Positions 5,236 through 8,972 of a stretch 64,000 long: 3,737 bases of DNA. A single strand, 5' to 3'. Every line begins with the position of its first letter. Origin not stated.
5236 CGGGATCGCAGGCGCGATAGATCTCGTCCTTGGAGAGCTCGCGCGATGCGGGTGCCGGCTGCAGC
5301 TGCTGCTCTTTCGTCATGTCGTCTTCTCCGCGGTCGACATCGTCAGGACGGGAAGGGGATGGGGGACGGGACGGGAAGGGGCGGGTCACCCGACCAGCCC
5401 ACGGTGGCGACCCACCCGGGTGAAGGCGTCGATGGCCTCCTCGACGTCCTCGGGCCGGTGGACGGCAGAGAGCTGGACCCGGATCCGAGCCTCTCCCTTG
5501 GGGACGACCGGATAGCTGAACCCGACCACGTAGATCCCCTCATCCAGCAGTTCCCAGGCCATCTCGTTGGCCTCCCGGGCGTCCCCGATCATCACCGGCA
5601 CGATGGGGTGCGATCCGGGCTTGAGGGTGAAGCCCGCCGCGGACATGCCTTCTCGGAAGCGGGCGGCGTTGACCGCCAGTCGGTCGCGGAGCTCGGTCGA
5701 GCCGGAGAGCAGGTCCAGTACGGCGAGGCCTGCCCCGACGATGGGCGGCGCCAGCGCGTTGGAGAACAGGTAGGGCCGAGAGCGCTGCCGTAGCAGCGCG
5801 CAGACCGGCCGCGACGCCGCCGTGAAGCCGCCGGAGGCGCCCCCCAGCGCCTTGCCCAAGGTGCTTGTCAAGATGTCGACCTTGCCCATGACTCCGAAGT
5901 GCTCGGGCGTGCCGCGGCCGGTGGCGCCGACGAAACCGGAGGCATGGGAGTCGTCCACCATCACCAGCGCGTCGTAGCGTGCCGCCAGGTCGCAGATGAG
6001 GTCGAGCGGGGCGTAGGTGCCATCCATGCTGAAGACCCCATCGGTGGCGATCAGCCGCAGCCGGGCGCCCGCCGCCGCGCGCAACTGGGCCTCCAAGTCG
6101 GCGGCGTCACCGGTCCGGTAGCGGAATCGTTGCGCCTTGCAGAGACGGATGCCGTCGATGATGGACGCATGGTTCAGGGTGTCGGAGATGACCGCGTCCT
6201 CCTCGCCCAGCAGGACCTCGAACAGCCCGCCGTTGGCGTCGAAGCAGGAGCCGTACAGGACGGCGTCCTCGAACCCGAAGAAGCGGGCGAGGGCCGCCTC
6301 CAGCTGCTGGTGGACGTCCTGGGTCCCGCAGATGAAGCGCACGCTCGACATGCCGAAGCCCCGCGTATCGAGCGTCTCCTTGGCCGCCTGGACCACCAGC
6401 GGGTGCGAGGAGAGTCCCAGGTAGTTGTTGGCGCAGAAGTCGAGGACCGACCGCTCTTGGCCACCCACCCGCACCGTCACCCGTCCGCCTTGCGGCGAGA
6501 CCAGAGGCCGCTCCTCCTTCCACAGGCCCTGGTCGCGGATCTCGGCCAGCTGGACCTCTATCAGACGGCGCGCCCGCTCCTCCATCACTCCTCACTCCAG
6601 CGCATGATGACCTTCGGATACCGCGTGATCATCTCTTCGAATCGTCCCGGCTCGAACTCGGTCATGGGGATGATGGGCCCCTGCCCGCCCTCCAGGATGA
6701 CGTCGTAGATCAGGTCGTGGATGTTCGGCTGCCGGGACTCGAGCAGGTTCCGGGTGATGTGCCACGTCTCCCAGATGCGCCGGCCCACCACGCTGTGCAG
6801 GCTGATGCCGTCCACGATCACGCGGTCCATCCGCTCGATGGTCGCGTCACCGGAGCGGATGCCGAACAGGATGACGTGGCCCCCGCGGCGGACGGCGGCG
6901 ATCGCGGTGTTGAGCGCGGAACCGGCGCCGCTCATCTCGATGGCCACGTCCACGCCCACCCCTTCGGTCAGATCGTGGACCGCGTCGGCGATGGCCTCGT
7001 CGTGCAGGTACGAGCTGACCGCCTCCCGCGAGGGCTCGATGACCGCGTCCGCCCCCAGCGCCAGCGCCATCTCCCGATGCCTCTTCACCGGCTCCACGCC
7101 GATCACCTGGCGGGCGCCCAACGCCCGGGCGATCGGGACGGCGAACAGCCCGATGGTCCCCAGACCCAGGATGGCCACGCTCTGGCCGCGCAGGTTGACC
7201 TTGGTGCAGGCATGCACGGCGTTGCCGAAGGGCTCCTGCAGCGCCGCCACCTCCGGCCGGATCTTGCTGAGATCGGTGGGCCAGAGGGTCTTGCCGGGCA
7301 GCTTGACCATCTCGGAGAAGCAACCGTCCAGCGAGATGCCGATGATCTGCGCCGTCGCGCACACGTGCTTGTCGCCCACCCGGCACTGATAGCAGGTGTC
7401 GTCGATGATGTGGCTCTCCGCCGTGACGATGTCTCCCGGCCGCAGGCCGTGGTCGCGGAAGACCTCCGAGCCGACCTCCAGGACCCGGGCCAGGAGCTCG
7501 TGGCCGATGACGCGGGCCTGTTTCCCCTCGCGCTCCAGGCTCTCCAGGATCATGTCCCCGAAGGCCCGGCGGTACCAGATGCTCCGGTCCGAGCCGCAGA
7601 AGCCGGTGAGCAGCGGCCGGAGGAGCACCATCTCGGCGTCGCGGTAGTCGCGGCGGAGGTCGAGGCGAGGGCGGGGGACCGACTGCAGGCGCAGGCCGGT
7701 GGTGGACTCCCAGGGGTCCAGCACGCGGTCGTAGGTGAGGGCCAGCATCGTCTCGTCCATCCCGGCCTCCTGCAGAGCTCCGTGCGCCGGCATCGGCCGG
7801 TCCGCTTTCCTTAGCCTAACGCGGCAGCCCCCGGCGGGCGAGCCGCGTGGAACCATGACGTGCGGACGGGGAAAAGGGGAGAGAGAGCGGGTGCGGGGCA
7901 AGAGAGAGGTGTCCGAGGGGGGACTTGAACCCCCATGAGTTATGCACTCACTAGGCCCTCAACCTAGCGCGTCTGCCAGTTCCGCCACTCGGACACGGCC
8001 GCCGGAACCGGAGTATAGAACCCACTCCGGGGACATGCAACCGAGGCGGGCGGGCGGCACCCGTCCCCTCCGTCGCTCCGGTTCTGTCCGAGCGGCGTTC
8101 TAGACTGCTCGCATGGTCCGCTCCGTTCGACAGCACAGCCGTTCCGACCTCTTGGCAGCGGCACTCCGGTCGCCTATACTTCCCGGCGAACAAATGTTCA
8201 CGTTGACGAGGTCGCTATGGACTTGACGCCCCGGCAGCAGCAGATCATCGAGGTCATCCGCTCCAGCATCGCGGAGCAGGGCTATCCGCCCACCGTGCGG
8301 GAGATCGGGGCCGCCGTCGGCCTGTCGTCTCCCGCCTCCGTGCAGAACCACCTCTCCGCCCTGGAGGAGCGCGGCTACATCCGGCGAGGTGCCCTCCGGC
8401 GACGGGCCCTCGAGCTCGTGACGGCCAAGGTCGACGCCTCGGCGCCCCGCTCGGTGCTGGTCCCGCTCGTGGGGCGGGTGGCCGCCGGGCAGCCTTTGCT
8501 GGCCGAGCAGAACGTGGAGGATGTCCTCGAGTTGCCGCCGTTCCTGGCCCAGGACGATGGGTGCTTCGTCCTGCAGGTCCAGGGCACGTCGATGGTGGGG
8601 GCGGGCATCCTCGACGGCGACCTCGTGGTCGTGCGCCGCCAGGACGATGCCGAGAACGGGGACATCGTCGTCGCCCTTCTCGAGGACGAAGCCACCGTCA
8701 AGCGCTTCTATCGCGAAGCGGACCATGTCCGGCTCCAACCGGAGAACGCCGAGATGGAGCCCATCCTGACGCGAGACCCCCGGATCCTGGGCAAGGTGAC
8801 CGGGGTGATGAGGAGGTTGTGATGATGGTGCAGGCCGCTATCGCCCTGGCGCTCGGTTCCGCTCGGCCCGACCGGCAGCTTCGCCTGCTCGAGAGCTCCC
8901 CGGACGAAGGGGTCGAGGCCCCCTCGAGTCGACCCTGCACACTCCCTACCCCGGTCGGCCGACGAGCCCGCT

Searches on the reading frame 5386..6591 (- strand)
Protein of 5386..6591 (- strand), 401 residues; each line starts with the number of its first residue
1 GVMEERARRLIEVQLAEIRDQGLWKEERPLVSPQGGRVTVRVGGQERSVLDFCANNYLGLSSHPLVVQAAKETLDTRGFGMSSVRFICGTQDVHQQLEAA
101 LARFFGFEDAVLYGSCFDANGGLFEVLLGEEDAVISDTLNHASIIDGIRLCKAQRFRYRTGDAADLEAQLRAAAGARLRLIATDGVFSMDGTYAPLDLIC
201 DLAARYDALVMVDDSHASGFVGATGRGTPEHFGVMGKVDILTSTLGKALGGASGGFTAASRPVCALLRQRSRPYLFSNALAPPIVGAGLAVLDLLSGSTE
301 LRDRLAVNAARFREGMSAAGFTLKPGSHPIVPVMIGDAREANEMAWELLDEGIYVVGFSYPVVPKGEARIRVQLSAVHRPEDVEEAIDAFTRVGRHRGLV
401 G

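Call 68: search_protein_families(library=pfam, proteins=[window:5386-6591:-], max_evalue=0.00001)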
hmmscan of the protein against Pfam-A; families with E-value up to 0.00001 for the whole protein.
window:5386-6591:- (401 aa): 1 family
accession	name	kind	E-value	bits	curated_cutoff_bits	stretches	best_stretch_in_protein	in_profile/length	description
PF00155.27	Aminotran_1_2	-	2e-62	211.9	19.7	1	48-390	2-361/361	Aminotransferase class I and II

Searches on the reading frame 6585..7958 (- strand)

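Call 68: search_protein_families(library=pfam, proteins=[window:6585-7958:-], max_evalue=0.00001)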
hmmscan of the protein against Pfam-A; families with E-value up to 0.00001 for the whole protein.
window:6585-7958:- (457 aa): 2 families
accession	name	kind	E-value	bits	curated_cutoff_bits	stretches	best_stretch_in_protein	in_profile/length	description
PF00107.32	ADH_zinc_N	-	5.3e-24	85.1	31.8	1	269-400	2-121/129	Zinc-binding dehydrogenase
PF08240.17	ADH_N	-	1.3e-13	51.5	23.5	1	109-227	3-101/104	Alcohol dehydrogenase GroES-like domain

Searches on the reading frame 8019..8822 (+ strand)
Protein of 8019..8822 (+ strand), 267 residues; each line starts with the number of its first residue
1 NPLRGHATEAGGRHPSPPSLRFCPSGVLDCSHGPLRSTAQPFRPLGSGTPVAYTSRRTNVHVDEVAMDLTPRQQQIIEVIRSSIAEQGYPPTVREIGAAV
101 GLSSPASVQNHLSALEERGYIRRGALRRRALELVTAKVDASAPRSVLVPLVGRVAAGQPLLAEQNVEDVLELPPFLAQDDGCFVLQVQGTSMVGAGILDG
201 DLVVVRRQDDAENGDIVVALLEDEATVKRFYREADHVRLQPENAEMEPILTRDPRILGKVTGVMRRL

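Call 68: search_protein_families(library=pfam, proteins=[window:8019-8822:+], max_evalue=0.00001)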
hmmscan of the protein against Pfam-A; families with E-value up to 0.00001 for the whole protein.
window:8019-8822:+ (267 aa): 2 families
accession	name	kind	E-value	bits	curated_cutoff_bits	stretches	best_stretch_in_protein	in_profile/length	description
PF00717.28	Peptidase_S24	-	6.1e-33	113.4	23.3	1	149-260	1-115/116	Peptidase S24-like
PF01726.22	LexA_DNA_bind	-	1e-23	83.3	23.7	1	68-130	3-65/65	LexA DNA binding domain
